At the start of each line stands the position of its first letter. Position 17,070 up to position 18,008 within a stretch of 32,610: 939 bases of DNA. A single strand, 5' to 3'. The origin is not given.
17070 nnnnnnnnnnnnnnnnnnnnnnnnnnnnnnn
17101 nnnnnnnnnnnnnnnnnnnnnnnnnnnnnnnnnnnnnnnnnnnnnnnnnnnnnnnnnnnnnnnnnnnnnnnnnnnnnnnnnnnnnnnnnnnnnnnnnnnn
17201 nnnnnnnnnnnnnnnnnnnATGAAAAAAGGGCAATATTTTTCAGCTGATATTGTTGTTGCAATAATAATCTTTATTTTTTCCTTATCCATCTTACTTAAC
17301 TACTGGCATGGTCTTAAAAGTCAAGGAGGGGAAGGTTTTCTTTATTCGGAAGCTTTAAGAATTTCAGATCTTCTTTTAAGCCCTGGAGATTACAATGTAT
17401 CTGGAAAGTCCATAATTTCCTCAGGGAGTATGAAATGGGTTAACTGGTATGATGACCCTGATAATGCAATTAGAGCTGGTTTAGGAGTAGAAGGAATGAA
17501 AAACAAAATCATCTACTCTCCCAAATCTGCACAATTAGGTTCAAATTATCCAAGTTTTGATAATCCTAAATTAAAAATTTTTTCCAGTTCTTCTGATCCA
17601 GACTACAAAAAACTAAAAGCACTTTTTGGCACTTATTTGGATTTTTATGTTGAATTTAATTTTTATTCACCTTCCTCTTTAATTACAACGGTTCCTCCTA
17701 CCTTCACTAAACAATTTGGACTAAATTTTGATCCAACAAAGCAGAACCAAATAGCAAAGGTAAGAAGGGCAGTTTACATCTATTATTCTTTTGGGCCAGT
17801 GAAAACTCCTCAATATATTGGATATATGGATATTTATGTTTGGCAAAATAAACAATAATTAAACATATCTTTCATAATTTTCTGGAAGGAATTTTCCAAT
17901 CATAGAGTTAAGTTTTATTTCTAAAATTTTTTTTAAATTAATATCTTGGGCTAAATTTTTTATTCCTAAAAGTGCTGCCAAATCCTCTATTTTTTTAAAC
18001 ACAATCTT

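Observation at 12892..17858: Orphan seven-gene locus of class III (type IV prepilin-like) signal peptide proteins with no recognisable mature domains and no assembly machinery nearby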

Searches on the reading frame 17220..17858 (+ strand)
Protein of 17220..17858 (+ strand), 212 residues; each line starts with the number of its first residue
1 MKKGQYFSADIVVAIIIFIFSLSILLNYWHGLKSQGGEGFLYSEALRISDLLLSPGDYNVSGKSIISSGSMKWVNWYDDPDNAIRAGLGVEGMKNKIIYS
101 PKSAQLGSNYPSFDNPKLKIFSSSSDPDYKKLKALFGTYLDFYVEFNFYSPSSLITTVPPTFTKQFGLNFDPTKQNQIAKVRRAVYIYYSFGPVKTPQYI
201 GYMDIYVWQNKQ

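Call 3: search_protein_families(library=pfam, proteins=[window:17220-17858:+], max_evalue=1)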
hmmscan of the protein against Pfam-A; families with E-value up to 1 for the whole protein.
window:17220-17858:+ (212 aa): 0 families

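Call 4: search_protein_families(library=ncbifam, proteins=[window:17220-17858:+], max_evalue=1)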
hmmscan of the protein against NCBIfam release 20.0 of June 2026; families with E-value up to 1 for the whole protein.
window:17220-17858:+ (212 aa): 0 families

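Call 39: find_homologous_proteins(query=A2, max_evalue=0.01)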
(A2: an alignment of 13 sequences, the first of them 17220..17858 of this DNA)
Query A2 (13 sequences) (212 aa, profile of the alignment): 166 proteins with E <= 0.01 among 4596 candidates; the best 120 are listed.
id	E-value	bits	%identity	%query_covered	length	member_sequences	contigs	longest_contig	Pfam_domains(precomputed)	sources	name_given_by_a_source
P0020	2.0e-62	229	52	99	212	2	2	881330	-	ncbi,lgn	ncbi:MAG: hypothetical protein QXV83_04045 [Candidatus Anstonellaceae archaeon]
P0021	9.9e-59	217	100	100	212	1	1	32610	-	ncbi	ncbi:MAG: hypothetical protein ACK4J0_00110 [Candidatus Anstonellaceae archaeon]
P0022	8.3e-53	197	43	25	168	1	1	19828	-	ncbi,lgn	ncbi:MAG: hypothetical protein QXN37_04335 [Candidatus Anstonellaceae archaeon]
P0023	9.0e-53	197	34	98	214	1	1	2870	-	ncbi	ncbi:MAG: hypothetical protein V1822_01485 [Candidatus Micrarchaeota archaeon]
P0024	1.7e-52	196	43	25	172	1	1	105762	-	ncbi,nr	ncbi:MAG: hypothetical protein N3E51_01140 [Candidatus Micrarchaeota archaeon]|nr:hypothetical prote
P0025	3.3e-52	195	45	25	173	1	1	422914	-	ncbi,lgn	-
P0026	6.8e-51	191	41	25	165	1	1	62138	-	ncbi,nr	ncbi:MAG: hypothetical protein N3G80_01085 [Candidatus Micrarchaeota archaeon]|nr:hypothetical prote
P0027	9.2e-50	187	46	25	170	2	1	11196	-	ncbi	ncbi:MAG: hypothetical protein WC263_01725 [Candidatus Micrarchaeia archaeon]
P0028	4.2e-49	185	35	98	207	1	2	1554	-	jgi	-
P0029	4.8e-49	185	44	25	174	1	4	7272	-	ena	-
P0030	5.0e-49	185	45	25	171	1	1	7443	-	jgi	jgi:hypothetical protein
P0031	1.6e-48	183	32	100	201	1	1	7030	-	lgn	-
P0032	3.4e-48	182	42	25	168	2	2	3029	-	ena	-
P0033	5.8e-48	181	30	67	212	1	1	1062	-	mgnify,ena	mgnify:CR=1 FL=1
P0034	6.3e-48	181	46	25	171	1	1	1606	-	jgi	-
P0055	3.3e-45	172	30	50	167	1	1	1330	PF23958.2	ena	-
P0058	6.2e-45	172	41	25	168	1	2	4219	PF23958.2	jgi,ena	-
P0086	3.4e-43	166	42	26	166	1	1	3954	PF23958.2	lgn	-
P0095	3.1e-42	163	48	25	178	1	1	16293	PF23958.2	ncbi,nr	ncbi:Uncharacterised protein [uncultured archaeon]|nr:Uncharacterised protein [uncultured archaeon]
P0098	1.2e-41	161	46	25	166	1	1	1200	PF23958.2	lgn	-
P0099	1.8e-41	160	40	25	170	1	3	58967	PF23958.2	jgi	jgi:hypothetical protein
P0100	2.4e-41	160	34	40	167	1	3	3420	PF23958.2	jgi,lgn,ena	jgi:hypothetical protein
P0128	4.8e-35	139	31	53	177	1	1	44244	-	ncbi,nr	ncbi:Uncharacterised protein [uncultured archaeon]|nr:Uncharacterised protein [uncultured archaeon]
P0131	2.6e-34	137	39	26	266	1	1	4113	PF00404.25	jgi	jgi:hypothetical protein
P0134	4.6e-34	136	39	31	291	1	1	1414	-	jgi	jgi:hypothetical protein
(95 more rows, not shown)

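Call 41: search_protein_families(library=pfam, proteins=[P0055, P0058, P0095, P0099, P0021, P0131, P0134], max_evalue=10)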
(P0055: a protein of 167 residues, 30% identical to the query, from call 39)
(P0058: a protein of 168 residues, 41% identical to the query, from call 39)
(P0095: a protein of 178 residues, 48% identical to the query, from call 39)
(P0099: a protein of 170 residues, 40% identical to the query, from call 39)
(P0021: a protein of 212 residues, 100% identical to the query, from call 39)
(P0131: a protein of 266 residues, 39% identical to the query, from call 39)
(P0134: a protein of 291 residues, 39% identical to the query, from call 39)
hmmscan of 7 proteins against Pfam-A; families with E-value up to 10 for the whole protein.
P0055 (167 aa): 2 families
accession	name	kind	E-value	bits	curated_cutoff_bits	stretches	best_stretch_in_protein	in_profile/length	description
PF23958.1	DUF7287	-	1.3e-05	26.2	27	1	10-166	8-157/157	Family of unknown function (DUF7287)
PF14154.11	DUF4306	-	0.1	13.2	27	1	15-40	5-30/88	Domain of unknown function (DUF4306)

P0058 (168 aa): 1 family
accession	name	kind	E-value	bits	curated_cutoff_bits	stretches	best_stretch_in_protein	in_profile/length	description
PF23958.1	DUF7287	-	1.4e-05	26.2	27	1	10-167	8-157/157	Family of unknown function (DUF7287)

P0095 (178 aa): 1 family
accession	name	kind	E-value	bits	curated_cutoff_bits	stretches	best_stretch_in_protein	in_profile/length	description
PF23958.1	DUF7287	-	9e-06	26.8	27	1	82-176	60-157/157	Family of unknown function (DUF7287)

P0099 (170 aa): 1 family
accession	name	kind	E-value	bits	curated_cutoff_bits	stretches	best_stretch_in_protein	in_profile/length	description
PF23958.1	DUF7287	-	2e-06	28.9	27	1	4-169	3-157/157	Family of unknown function (DUF7287)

P0021 (212 aa): 0 families

P0131 (266 aa): 1 family
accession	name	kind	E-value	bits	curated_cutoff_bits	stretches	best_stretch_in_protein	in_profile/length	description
PF00404.24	Dockerin_1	-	2.5e-08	34.4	22.9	1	196-249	2-56/57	Dockerin type I domain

P0134 (291 aa): 1 family
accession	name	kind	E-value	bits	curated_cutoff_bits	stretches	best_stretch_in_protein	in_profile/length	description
PF08113.16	CoxIIa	-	0.17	12.2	20.7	1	23-43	9-28/33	Cytochrome c oxidase subunit IIa family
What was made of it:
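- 17220..17858 (+): G: 212-aa prepilin-like protein (MKKG|QYFSADI..). Putative minor pilin, related to DUF7287. Relatives match DUF7287 end to end at 26-29 bits against a cutoff of 27 (call 41).
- On Pfam DUF7287 (PF23958), for G: Relatives score 26.2-28.9 bits over the whole model, positions 3-157 of 157 (call 41).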

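Call 49: find_encoding_contigs(protein=P0099, flank=10000, max_places=2)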
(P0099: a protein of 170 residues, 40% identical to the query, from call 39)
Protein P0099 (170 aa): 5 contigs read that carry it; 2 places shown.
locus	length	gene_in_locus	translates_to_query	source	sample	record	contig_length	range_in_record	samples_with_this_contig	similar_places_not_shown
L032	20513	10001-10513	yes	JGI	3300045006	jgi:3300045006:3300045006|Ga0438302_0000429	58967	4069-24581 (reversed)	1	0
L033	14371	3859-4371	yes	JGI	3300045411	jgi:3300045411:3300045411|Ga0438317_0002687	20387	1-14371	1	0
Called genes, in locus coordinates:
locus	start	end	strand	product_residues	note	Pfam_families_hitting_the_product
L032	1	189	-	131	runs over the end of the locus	PF01951:Archease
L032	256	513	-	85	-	PF01247:Ribosomal_L35Ae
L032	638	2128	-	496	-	-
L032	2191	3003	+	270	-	-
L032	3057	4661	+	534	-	PF04055:Radical_SAM, PF16199:Radical_SAM_C, PF00583:Acetyltransf_1 (weak)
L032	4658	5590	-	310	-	PF03144:GTP_EFTU_D2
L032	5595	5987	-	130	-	PF00583:Acetyltransf_1, PF13302:Acetyltransf_3 (weak), PF13673:Acetyltransf_10, PF13508:Acetyltransf_7, PF08445:FR47 (weak)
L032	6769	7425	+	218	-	-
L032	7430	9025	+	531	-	-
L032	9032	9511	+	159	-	-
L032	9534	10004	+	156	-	-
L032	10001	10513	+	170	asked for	PF23958:DUF7287 (weak)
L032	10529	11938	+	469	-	PF00493:MCM (faint), PF00158:Sigma54_activat (faint), PF01078:Mg_chelatase, PF00004:AAA (faint), PF07728:AAA_5 (weak)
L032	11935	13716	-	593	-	PF09843:DUF2070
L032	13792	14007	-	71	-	-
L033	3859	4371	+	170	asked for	PF23958:DUF7287 (weak)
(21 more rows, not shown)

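Call 50: find_encoding_contigs(protein=P0128, flank=10000, max_places=2)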
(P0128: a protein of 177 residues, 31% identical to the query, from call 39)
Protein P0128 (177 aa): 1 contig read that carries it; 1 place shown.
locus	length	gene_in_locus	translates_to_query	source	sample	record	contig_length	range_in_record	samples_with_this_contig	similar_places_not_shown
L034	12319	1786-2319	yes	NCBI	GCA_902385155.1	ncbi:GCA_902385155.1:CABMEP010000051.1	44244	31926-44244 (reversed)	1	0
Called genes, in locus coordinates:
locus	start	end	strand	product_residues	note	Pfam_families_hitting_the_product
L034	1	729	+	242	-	?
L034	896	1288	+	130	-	-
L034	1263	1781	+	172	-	-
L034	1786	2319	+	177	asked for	-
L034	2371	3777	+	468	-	PF00493:MCM (faint), PF00158:Sigma54_activat (faint), PF01078:Mg_chelatase (weak), PF00004:AAA (faint), PF07728:AAA_5 (faint), PF20436:LonB_AAA-LID (faint)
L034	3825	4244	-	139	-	-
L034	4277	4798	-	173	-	-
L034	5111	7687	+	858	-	PF00690:Cation_ATPase_N, PF00122:E1-E2_ATPase, PF00702:Hydrolase, PF13246:Cation_ATPase, PF00689:Cation_ATPase_C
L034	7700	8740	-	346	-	PF01978:TrmB (faint), PF13545:HTH_Crp_2 (faint), PF12840:HTH_20 (weak), PF13404:HTH_AsnC-type, PF13412:HTH_24, PF01047:MarR (weak), PF13404:HTH_AsnC-type, PF13412:HTH_24, +8 more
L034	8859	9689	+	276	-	PF23023:Anti-Pycsar_Apyc1, PF12706:Lactamase_B_2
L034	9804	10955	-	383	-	PF02195:ParB_N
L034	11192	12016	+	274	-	PF01712:dNK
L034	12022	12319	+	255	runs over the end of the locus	PF01712:dNK, PF02223:Thymidylate_kin (weak)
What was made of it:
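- Tried and rejected: I left it as a possible regulator or mere synteny, because DUF2070 and NMD3 follow it just as in the window's own neighbourhood (calls 49, 50).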

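Call 55: search_solved_structures(query=A3, max_evalue=10)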
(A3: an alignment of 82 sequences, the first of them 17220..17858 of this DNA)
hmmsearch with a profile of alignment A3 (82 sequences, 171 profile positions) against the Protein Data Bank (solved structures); distinct sequences matched with E-value up to 10: 4.
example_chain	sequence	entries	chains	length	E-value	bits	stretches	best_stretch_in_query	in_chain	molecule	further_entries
8y4y_A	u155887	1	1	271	0.42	13.8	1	39-105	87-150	ABC transporter substrate-binding protein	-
8y4v_A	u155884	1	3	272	0.42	13.8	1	39-105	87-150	ABC transporter substrate-binding protein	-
4lzi_A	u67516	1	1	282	0.93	12.7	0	101-149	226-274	Multicystatin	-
9eie_A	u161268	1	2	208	0.96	12.6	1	72-139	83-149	Trypanosomatid-specific protein of unknown function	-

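Call 57: predict_structure(alignment_id=A3)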
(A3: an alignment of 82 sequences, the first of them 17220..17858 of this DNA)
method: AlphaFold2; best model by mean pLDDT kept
length: 212 residues; sequences in the alignment: 82
mean_pLDDT: 84.0   pTM: 0.75
mean pLDDT of the five models: 84.0, 82.6, 82.6, 82.4, 81.3
residues with pLDDT >= 90: 106; 70-90: 65; 50-70: 41; < 50: 0
segments of 3 or more residues with pLDDT < 50: none
pLDDT, mean of each block of 10 residues (from residue 1): 67 95 90 69 95 91 72 86 92 83 61 73 95 96 94 72 91 91 87 71 95 70
secondary structure, 60 per line:
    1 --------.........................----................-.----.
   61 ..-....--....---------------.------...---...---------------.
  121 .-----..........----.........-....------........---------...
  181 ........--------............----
elements in order: H9-33 H38-53 E64-67 E70-73 E96-98 H127-136 E141-149 H151-154 E161-168 E178-188 E197-208
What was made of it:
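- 17220..17858 (+): AF2 model pLDDT 84: N-terminal helix 9-33, helix 38-53, then an alpha/beta domain (call 57).
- On Type IV pilin-like / class III signal-peptide proteins: The G model (pLDDT 84) has an N-terminal helix plus an alpha/beta domain with a four-stranded sheet (call 57).
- The G model shows an N-terminal helix plus an alpha/beta domain (call 57).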

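Call 60: fold_search(model_id=the predicted structure, library=pdb)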
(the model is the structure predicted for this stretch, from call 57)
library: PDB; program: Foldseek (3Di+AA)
matches with E <= 10: 586; with E <= 0.001: 0
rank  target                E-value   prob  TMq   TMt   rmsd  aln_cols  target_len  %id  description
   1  6z1p_Bd               4.3e-02  0.80  0.24  0.17   5.0        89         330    8  Structure of the mitochondrial ribosome from Tetrahymena thermophila (released 2020-06-24)
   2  4v6i_AB               4.5e-02  0.60  0.21  0.22   9.7        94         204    8  Localization of the small subunit ribosomal proteins into a 6.1 A cryo-EM map of Saccharomyces cerevisiae translating (released 2014-07-09)
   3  7ls1_q2               5.8e-02  0.75  0.21  0.20   5.7        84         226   12  80S ribosome from mouse bound to eEF2 (Class II) (released 2021-11-03)
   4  7olc_SD               7.8e-02  0.51  0.21  0.21   6.9        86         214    9  Thermophilic eukaryotic 80S ribosome at idle POST state (released 2022-01-26)
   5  5x8r_c                7.8e-02  0.38  0.20  0.19   7.9        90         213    8  Structure of the 30S small subunit of chloroplast ribosome from spinach (released 2017-06-07)
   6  9evs_B                1.0e-01  0.54  0.22  0.11   8.7        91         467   10  Structure of the flowering plant mitoribosome with P-site tRNA (released 2025-09-03)
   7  7pzy_E                1.0e-01  0.51  0.20  0.19   6.9        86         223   14  Structure of the vacant Candida albicans 80S ribosome (released 2022-05-18)
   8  9j9h_m                1.0e-01  0.44  0.20  0.19   6.9        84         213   10  High-resolution cryo-EM structure of the Plasmodium falciparum 80S ribosome bound to RACK1 and E-tRNA (released 2025-06-04)
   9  9gyt_B                1.1e-01  0.51  0.22  0.11   9.1        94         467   12  High resolution structure of B. oleracea mitoribosome (released 2025-10-15)
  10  8scb_DD               1.1e-01  0.44  0.20  0.19   6.5        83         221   12  Terminating ribosome with SRI-41315 (released 2023-12-27)
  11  4usi_C                1.2e-01  0.25  0.16  0.27   7.6        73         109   16  Nitrogen regulatory protein PII from Chlamydomonas reinhardtii in complex with MgATP and 2-oxoglutarate (released 2014-12-03)
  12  8q5i_E                1.3e-01  0.47  0.20  0.20   6.9        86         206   14  Structure of Candida albicans 80S ribosome in complex with cephaeline (released 2023-09-13)
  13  8brm_SC               1.4e-01  0.47  0.22  0.22   5.8        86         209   10  Giardia ribosome in POST-T state, no E-site tRNA (A6) (released 2023-03-15)
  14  6sw9_Z                1.4e-01  0.44  0.22  0.23   5.6        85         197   12  IC2A model of cryo-EM structure of a full archaeal ribosomal translation initiation complex devoid of aIF1 in P. abyss (released 2020-02-19)
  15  9axt_AG               1.4e-01  0.38  0.21  0.20   6.4        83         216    7  Non-translating S. pombe ribosome (released 2024-10-16)
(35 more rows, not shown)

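Call 68: search_protein_representatives(alignment_id=A3)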
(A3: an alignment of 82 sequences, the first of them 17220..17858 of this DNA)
Query: 82 sequences, 171 profile positions. Proteins with E-value up to 0.001 (for the whole library): 1679; up to 1e-10: 415; up to 1e-30: 43. The best 150 are listed.
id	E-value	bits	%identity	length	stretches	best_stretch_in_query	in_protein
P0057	3.3e-68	245.3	-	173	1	3-170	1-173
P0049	1.5e-63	230.2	-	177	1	3-171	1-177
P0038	9.5e-63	227.5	-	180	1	3-171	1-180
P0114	6.2e-61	221.6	-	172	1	2-169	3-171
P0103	7.6e-61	221.3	-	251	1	2-169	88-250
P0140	3.0e-58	212.8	-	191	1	3-171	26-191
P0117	8.4e-58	211.4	-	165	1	3-170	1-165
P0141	2.6e-55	203.3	-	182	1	3-170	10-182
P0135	2.1e-54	200.4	-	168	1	3-170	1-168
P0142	4.4e-54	199.3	-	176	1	2-171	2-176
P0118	8.9e-52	191.8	-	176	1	3-170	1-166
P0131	3.1e-51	190.0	-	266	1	3-170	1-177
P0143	1.5e-50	187.8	-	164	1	3-170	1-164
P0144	9.8e-47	175.4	-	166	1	3-170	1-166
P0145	1.2e-46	175.1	-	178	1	3-170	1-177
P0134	3.6e-44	167.0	-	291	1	2-170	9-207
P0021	2.8e-31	125.1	-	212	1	2-170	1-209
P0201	3.3e-24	102.1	-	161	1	2-170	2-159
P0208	3.8e-23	98.6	-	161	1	3-170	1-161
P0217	2.1e-22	96.2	-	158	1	3-170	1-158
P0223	3.9e-22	95.3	-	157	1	3-170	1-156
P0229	4.6e-20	88.6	-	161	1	3-170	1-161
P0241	3.1e-19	85.9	-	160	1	2-170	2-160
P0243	4.6e-19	85.3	-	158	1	2-170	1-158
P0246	7.1e-19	84.7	-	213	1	3-170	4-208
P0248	1.2e-18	83.9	-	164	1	3-170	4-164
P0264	1.8e-17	80.1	-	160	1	2-170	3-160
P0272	5.2e-17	78.6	-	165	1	4-170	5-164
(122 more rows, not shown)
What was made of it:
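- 17220..17858 (+): The family has 1,679 representative clusters (call 68).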

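Call 69: list_cluster_members(proteins=[P0201, P0208, P0217, P0223, P0229, P0241, P0243, P0248, P0264, P0272])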
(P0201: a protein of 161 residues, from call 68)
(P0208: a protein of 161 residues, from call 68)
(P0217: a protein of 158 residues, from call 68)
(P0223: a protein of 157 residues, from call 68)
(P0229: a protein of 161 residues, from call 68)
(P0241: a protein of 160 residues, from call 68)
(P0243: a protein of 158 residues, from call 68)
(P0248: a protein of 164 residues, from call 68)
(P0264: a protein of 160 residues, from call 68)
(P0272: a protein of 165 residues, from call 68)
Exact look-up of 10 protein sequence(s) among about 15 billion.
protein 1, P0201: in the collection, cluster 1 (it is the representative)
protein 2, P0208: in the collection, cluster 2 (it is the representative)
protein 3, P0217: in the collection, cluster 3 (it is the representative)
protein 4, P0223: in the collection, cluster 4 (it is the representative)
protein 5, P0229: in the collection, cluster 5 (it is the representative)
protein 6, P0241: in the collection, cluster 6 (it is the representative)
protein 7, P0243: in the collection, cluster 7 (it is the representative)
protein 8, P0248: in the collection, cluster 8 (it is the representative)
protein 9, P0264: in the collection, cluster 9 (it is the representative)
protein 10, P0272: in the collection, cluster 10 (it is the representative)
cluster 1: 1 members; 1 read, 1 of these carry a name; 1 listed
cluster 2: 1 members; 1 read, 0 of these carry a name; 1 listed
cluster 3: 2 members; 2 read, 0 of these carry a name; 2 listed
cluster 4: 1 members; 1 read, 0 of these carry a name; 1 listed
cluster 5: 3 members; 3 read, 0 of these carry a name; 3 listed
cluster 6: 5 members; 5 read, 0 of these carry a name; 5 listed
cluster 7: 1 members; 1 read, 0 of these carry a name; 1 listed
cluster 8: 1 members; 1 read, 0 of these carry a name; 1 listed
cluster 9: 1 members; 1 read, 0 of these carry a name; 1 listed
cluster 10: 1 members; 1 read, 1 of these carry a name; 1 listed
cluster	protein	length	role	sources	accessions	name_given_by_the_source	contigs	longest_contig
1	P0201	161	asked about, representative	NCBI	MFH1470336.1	MAG: hypothetical protein ABIF01_01160 [Candidatus Micrarchaeota archaeon]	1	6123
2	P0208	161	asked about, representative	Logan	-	-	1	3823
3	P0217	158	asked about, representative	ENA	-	-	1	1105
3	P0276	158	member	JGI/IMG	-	-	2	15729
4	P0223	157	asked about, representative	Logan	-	-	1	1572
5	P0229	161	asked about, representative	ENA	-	-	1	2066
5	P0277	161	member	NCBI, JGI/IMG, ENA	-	-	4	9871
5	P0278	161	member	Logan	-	-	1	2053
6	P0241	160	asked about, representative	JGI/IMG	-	-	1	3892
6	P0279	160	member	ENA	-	-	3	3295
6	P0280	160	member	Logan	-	-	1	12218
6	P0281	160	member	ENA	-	-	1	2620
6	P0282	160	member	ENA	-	-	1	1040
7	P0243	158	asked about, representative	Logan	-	-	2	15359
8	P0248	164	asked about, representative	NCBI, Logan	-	-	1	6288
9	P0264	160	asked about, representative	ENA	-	-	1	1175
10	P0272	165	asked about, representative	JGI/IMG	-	hypothetical protein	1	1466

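Call 70: search_protein_families(library=pfam, proteins=[P0201, P0208, P0217, P0223, P0229, P0241, P0243, P0248, P0264, P0272], max_evalue=0.1)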
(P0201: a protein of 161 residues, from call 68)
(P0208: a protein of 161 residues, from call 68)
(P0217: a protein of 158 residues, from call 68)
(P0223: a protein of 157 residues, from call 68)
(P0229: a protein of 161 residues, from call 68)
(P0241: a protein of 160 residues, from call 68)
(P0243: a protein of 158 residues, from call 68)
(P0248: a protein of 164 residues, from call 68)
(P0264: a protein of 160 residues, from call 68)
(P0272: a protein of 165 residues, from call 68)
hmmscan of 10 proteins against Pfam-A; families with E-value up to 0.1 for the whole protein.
P0201 (161 aa): 1 family
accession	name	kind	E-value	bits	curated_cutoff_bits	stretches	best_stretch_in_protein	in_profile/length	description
PF23958.1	DUF7287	-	0.034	15.1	27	0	9-158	7-157/157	Family of unknown function (DUF7287)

P0208 (161 aa): 0 families

P0217 (158 aa): 1 family
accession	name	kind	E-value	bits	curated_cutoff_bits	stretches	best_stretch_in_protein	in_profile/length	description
PF23958.1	DUF7287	-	0.00033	21.7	27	1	9-143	9-149/157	Family of unknown function (DUF7287)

P0223 (157 aa): 0 families

P0229 (161 aa): 0 families

P0241 (160 aa): 2 families
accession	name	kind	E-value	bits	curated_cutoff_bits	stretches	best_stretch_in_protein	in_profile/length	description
PF23958.1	DUF7287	-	0.019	16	27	1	3-159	2-157/157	Family of unknown function (DUF7287)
PF11654.13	NCE101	-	0.04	14.1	24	1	19-44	13-38/45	Non-classical export protein 1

P0243 (158 aa): 1 family
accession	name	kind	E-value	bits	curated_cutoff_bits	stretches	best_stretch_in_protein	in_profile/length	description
PF23958.1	DUF7287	-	0.037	15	27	1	9-157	8-157/157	Family of unknown function (DUF7287)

P0248 (164 aa): 0 families

P0264 (160 aa): 4 families
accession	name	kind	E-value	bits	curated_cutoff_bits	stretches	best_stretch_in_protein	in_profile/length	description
PF23958.1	DUF7287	-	0.00044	21.3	27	1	4-159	2-157/157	Family of unknown function (DUF7287)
PF13273.12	DUF4064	-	0.0037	17.9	32.1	1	14-70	10-66/102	Protein of unknown function (DUF4064)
PF02699.20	YajC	-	0.042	14.2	28.2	1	18-45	4-31/78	Preprotein translocase subunit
PF24073.1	DUF7365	-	0.043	14.4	27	0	13-51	12-51/101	Coiled-coil region of unknown function (DUF7365)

P0272 (165 aa): 1 family
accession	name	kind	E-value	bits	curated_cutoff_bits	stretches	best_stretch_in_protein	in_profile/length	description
PF17224.9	DUF5300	-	0.076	13.7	27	0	79-158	9-89/99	Domain of unknown function (DUF5300)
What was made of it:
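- On Pfam DUF7287 (PF23958), for G: More distant members score 15-22 bits (call 70).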
